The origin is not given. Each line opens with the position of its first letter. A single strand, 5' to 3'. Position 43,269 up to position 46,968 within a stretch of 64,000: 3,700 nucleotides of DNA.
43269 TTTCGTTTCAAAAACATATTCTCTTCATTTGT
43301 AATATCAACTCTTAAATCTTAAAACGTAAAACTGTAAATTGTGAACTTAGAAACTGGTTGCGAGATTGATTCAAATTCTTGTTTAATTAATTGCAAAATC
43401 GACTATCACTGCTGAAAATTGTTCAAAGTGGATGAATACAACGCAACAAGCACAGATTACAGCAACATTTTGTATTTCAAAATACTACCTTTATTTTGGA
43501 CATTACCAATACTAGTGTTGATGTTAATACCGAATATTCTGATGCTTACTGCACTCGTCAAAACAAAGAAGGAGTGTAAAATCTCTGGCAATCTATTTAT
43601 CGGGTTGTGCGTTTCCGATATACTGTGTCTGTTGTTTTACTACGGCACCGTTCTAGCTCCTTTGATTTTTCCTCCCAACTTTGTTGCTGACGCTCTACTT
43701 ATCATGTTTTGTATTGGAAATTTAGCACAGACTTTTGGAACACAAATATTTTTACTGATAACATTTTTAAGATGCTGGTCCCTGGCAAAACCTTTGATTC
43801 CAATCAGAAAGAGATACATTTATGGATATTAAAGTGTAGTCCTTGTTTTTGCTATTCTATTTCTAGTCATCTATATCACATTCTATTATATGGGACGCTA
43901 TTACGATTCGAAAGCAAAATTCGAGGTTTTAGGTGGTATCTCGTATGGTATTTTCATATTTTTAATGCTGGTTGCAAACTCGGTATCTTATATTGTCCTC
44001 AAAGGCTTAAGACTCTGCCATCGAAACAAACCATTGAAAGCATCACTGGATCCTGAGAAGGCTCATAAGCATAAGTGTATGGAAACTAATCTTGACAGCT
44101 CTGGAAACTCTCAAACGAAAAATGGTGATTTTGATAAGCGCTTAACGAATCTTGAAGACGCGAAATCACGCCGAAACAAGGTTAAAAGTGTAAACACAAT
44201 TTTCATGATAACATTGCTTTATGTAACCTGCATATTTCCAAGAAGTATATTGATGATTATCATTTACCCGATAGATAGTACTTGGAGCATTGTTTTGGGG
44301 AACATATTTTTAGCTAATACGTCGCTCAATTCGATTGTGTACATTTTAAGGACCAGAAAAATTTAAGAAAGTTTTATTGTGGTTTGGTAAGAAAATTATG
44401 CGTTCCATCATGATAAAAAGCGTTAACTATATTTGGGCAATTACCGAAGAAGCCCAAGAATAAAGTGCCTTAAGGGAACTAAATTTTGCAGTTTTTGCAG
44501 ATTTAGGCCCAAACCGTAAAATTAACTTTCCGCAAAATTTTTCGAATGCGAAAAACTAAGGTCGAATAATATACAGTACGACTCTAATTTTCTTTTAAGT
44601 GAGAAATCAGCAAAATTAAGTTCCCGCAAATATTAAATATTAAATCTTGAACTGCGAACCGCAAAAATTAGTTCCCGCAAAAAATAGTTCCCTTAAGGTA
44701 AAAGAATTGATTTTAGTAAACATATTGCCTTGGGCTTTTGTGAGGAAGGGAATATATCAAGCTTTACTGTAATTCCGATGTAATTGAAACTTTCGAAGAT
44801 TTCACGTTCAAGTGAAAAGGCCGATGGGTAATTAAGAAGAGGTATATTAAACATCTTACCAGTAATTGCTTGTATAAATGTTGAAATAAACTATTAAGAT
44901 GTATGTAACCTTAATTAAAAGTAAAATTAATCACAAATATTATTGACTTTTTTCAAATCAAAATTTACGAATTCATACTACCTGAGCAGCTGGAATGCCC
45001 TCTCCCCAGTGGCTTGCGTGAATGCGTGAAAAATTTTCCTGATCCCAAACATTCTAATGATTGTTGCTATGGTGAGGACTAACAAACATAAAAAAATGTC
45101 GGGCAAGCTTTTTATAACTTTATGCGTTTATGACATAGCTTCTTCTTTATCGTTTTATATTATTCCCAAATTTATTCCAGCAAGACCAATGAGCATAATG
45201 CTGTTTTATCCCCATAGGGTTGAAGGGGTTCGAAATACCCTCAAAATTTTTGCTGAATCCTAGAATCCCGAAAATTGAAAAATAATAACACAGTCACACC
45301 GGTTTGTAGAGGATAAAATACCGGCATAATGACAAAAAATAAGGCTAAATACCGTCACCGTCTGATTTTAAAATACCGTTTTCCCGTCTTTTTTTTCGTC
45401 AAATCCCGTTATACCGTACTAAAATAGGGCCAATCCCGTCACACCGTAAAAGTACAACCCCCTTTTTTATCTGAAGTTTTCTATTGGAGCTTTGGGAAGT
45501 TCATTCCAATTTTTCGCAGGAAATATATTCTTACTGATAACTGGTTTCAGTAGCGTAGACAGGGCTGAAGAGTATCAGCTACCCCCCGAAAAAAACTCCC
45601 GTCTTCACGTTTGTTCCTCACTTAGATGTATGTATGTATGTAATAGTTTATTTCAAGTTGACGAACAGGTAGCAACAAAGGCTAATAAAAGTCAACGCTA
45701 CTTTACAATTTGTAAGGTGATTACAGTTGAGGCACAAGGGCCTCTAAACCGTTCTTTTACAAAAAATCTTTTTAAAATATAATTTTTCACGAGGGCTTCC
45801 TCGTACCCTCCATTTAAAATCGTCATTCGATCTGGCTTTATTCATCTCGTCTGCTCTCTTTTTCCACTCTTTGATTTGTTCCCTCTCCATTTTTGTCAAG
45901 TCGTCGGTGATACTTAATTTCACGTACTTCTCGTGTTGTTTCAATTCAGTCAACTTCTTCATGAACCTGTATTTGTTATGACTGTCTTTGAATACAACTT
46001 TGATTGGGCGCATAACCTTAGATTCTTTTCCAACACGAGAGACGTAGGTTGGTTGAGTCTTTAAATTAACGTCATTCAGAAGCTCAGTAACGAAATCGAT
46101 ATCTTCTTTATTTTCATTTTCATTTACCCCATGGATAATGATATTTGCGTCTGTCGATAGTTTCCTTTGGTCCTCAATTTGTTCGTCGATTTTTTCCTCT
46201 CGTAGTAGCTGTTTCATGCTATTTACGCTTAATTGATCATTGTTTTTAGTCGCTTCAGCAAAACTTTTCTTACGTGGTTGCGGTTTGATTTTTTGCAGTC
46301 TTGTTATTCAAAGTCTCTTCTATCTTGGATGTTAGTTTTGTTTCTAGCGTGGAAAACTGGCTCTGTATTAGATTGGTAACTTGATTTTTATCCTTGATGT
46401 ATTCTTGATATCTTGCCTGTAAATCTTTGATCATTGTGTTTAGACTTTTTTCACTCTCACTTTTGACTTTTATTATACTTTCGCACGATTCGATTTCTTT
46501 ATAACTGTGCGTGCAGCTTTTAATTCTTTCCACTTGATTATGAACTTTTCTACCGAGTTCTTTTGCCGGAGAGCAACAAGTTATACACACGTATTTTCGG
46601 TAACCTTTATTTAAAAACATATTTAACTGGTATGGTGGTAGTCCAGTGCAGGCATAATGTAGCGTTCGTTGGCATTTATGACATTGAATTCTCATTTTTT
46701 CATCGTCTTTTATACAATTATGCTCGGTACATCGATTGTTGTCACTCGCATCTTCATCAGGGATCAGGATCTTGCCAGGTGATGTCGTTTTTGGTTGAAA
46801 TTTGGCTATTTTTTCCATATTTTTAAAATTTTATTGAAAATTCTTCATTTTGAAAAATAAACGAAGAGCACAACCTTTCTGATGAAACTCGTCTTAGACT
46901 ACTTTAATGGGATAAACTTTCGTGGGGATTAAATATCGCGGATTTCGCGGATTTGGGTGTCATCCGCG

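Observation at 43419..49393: Tandem GPCR triplet caught at three stages of decay: intact, single-nonsense, and half-replaced by a retroelement ORF1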

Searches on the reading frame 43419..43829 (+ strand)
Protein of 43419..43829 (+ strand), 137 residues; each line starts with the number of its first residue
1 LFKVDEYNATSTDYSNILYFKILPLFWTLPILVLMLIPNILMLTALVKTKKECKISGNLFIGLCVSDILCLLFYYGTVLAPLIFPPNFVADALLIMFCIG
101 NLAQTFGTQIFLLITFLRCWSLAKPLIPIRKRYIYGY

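Call 5: search_protein_families(library=pfam, proteins=[window:43419-43829:+], max_evalue=1)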
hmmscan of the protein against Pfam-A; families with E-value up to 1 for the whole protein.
window:43419-43829:+ (137 aa): 0 families

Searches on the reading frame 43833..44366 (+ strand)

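Call 5: search_protein_families(library=pfam, proteins=[window:43833-44366:+], max_evalue=1)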
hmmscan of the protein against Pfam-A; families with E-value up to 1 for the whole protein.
window:43833-44366:+ (177 aa): 4 families
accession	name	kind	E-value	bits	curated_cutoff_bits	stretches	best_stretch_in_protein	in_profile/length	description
PF06237.18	SLC52_ribofla_tr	-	0.00032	20.3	27.9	1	37-140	194-288/429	Solute carrier family 52, riboflavin transporter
PF00001.26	7tm_1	-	0.0016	18.4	30.5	1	35-167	189-253/260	7 transmembrane receptor (rhodopsin family)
PF06024.17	Orf78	-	0.16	12.7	29.4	1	88-145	26-83/101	Orf78 (ac78)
PF04341.17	DUF485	-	0.73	10.3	28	0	112-175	11-76/88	Protein of unknown function, DUF485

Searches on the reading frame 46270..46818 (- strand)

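Call 5: search_protein_families(library=pfam, proteins=[window:46270-46818:-], max_evalue=1)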
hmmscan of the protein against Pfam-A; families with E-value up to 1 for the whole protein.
window:46270-46818:- (182 aa): 5 families
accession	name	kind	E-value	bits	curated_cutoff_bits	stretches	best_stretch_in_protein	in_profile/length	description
PF00628.35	PHD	-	0.002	18.5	24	1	35-81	4-47/47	PHD-finger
PF22696.2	Putative_PNPOx_2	-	0.0028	18.2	27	1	91-165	47-120/129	Pyridoxamine 5'-phosphate oxidase-like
PF14772.11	NYD-SP28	-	0.16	12.4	22.1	1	106-168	36-97/102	Sperm tail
PF25481.1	Nucleoprot-TPR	-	0.22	12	27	1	146-178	15-47/80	Nucleoprotein TPR-like domain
PF18373.7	Spectrin_2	-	0.6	10.7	26.4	1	107-161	11-64/78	Spectrin like domain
